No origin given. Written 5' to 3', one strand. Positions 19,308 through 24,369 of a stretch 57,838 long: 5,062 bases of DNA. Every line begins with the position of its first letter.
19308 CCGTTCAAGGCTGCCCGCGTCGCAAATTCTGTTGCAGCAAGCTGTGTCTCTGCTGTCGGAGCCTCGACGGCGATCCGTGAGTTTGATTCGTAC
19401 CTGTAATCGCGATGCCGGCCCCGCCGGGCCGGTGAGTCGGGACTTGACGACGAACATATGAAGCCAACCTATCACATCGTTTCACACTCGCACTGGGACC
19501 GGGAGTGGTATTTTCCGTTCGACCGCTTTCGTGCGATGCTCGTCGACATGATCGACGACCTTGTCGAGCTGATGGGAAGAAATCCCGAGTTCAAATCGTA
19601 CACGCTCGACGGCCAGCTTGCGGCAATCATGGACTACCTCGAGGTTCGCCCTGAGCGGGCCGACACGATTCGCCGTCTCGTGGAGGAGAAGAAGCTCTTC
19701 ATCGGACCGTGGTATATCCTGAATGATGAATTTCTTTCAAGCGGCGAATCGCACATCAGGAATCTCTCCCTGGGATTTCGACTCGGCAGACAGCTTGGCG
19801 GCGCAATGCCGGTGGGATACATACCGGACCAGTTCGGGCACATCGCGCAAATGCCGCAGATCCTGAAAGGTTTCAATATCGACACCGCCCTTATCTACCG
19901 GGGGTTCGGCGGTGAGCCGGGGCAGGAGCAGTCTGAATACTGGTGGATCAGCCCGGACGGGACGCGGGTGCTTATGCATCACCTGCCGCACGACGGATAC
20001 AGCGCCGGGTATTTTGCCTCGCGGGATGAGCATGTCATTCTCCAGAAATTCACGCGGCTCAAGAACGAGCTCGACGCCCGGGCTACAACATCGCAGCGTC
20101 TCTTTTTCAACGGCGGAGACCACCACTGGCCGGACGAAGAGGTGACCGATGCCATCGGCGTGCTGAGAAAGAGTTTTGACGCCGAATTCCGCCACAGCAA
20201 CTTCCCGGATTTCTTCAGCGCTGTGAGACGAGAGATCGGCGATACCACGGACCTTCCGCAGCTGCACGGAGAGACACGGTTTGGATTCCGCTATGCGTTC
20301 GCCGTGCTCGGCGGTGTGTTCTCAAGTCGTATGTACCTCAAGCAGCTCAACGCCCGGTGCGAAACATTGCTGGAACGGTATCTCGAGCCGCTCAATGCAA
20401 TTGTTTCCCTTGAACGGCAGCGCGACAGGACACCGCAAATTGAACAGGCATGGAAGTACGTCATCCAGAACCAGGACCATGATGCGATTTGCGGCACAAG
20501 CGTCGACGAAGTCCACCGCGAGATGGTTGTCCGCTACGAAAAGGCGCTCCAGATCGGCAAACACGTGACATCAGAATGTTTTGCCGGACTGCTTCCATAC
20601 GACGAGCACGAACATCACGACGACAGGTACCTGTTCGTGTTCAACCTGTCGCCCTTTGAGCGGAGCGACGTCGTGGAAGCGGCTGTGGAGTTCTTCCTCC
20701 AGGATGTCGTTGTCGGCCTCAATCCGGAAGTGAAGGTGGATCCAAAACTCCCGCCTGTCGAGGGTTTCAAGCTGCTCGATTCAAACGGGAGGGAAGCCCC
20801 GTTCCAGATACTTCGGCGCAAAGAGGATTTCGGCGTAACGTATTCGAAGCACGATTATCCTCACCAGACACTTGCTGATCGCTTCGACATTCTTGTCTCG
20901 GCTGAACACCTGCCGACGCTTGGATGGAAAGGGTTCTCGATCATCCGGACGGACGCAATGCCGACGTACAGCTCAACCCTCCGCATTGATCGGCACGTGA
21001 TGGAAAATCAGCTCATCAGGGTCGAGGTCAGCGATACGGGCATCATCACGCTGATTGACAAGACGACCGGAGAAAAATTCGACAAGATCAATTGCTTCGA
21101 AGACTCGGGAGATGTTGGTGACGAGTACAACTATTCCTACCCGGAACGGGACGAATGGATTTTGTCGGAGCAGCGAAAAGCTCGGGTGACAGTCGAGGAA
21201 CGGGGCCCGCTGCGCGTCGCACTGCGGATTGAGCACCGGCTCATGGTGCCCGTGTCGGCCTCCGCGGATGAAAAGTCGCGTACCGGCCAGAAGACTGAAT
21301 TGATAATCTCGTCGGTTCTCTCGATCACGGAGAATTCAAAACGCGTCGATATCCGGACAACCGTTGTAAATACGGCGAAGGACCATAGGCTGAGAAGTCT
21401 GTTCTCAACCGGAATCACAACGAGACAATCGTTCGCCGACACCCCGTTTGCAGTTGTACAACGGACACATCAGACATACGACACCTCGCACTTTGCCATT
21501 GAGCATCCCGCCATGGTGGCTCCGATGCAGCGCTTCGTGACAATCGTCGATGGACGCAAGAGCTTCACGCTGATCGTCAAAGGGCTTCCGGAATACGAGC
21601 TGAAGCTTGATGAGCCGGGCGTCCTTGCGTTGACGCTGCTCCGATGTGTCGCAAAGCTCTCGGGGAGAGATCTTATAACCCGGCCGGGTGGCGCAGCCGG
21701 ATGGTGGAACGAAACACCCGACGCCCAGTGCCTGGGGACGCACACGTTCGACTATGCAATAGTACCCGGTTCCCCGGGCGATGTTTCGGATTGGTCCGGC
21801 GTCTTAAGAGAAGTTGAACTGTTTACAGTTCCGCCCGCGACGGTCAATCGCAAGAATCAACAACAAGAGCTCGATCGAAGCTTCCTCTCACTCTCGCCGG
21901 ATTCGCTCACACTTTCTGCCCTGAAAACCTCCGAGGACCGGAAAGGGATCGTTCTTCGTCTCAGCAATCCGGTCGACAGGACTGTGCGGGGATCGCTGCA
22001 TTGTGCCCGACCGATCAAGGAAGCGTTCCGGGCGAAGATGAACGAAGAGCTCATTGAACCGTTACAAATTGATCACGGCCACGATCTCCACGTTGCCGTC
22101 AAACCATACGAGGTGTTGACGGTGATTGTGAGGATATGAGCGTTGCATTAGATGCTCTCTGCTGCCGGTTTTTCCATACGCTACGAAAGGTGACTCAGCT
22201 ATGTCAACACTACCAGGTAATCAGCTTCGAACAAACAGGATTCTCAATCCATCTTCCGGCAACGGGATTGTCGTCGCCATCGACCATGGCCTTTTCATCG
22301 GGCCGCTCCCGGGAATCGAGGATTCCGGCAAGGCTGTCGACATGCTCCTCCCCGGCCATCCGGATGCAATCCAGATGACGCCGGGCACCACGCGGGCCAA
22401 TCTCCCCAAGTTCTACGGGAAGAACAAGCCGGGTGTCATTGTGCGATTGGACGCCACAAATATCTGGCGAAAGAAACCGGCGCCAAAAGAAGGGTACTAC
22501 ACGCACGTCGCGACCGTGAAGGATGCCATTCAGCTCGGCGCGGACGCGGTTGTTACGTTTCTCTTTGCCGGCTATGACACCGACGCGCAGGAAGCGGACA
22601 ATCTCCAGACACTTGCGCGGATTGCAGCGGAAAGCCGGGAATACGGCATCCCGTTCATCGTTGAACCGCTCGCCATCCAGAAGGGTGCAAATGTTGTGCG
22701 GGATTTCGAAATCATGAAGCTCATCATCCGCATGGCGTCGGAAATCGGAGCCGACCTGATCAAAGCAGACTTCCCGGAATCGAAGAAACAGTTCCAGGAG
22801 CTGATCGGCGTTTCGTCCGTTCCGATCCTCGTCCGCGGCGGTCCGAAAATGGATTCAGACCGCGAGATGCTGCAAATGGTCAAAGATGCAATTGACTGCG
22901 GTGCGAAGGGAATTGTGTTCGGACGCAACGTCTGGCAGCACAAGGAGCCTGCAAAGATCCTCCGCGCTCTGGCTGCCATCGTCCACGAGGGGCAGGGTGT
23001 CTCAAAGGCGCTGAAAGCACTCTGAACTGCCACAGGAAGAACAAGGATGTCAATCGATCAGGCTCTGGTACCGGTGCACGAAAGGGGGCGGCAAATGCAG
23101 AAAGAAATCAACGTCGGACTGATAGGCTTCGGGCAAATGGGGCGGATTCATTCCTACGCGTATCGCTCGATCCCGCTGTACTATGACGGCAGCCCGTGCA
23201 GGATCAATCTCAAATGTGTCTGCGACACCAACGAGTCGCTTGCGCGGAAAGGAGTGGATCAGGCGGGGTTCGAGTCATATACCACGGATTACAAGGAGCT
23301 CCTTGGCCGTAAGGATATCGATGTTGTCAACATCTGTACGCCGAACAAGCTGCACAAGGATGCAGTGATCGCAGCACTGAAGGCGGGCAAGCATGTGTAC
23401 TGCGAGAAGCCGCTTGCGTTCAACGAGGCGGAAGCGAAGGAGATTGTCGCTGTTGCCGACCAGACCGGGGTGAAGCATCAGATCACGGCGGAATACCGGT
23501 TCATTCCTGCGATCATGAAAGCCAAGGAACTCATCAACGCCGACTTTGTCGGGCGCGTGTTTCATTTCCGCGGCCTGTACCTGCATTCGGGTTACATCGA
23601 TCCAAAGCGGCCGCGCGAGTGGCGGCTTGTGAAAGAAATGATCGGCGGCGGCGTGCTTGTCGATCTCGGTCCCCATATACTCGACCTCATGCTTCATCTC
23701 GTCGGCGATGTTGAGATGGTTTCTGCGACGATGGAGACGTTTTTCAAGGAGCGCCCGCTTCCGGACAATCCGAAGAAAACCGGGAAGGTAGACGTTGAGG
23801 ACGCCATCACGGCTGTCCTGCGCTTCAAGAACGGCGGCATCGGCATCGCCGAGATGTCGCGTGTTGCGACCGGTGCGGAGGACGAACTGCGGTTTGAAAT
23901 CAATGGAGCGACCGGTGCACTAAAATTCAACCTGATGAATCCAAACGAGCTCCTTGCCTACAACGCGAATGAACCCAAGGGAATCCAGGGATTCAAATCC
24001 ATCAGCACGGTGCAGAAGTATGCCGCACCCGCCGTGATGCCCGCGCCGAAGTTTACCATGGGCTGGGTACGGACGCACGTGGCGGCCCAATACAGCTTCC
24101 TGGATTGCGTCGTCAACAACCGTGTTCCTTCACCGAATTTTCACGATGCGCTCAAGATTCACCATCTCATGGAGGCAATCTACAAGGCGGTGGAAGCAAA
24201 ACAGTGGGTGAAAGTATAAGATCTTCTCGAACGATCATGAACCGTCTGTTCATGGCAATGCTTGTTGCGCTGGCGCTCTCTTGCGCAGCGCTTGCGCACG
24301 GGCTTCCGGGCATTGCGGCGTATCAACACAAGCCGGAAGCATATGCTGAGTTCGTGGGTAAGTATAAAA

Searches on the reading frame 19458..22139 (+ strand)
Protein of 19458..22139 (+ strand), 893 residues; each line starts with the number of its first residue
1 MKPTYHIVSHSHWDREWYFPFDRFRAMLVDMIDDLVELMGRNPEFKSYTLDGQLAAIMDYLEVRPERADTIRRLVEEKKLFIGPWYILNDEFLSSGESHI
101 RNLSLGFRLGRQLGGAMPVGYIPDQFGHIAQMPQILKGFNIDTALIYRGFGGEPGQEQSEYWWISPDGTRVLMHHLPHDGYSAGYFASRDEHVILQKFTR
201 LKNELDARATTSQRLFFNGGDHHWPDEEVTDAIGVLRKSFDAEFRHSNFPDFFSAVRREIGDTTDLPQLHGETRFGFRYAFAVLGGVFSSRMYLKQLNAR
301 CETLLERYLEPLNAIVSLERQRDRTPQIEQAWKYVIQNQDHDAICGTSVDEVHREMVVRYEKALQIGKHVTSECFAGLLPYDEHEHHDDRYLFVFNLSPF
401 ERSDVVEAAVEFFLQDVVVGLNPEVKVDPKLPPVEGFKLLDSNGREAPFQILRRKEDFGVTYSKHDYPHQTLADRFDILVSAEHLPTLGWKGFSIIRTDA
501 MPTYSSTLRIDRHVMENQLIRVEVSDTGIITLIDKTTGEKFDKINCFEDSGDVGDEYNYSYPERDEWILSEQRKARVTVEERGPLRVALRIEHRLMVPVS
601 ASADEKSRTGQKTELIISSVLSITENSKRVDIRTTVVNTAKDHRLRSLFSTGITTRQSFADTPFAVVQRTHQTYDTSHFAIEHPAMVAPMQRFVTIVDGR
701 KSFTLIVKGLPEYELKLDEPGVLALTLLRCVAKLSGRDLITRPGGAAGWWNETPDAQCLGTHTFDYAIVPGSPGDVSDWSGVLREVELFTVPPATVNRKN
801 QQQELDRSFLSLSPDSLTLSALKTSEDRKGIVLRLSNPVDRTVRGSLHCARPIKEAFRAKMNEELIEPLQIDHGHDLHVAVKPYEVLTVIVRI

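Call 3: search_protein_families(library=pfam, proteins=[window:19458-22139:+], max_evalue=0.01)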
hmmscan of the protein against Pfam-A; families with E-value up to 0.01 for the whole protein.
window:19458-22139:+ (893 aa): 5 families
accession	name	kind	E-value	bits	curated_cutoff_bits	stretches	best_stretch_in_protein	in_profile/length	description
PF01074.27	Glyco_hydro_38N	-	4.9e-35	121.7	25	1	5-267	2-267/270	Glycosyl hydrolases family 38 N-terminal domain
PF07748.19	Glyco_hydro_38C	-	1.4e-19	71.6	25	1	515-730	1-199/206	Glycosyl hydrolases family 38 C-terminal domain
PF09261.16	Alpha-mann_mid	-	3.9e-17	62.6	31.1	1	286-375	5-93/96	Alpha mannosidase middle domain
PF17677.7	Glyco_hydro38C2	-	6.7e-09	36.2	22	1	817-889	2-72/72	Glycosyl hydrolases family 38 C-terminal beta sandwich domain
PF18438.7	Glyco_hydro_38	-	0.00011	22.7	28.4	1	390-496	4-110/111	Glycosyl hydrolases family 38 C-terminal domain 1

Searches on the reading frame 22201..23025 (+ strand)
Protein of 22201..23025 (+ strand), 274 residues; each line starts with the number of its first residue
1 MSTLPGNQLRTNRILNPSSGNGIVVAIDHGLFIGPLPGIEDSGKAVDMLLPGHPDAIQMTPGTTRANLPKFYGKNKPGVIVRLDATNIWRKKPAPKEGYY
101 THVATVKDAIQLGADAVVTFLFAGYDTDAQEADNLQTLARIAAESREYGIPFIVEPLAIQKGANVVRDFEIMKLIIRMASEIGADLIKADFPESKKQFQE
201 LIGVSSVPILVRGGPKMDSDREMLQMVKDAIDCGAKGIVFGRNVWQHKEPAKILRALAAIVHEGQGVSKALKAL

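Call 3: search_protein_families(library=pfam, proteins=[window:22201-23025:+], max_evalue=0.01)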
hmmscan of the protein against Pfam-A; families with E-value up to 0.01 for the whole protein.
window:22201-23025:+ (274 aa): 2 families
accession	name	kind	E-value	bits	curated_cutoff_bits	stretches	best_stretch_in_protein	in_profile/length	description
PF01791.15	DeoC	-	4e-36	125.2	23.8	1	24-247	3-229/229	DeoC/LacD family aldolase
PF22649.2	Cgl0159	-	0.00047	20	27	1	126-244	112-235/251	Cgl0159-like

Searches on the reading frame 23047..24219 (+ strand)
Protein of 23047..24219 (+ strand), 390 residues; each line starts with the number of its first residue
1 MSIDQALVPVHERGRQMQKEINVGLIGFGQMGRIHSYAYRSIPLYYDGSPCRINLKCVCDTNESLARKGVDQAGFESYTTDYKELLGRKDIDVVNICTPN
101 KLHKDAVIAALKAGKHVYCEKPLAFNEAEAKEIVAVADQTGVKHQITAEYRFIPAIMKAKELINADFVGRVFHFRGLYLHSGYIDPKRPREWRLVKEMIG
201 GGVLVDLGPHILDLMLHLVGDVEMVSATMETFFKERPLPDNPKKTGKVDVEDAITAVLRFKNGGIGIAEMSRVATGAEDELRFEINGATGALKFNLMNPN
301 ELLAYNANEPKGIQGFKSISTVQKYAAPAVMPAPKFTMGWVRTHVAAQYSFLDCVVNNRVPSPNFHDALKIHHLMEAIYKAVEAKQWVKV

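Call 29: search_protein_families(library=pfam, proteins=[window:23047-24219:+], max_evalue=0.001)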
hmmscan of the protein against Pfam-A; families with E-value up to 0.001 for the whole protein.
window:23047-24219:+ (390 aa): 5 families
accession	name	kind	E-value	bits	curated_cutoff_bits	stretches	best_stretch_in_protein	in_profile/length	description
PF22725.1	GFO_IDH_MocA_C3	-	6.7e-29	100.8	27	1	157-292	2-123/124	GFO/IDH/MocA C-terminal domain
PF02894.22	GFO_IDH_MocA_C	-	2.1e-26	93.5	22.9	1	160-390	1-218/218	Oxidoreductase family, C-terminal alpha/beta domain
PF01408.29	GFO_IDH_MocA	-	3.5e-25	89.4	24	1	21-145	1-117/120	Oxidoreductase family, NAD-binding Rossmann fold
PF22685.1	Gal80p_C-like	-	3e-06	27.9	29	1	154-294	1-150/152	Gal80p, C-terminal domain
PF03447.22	NAD_binding_3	-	6e-06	27.4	24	1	24-143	3-112/116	Homoserine dehydrogenase, NAD binding domain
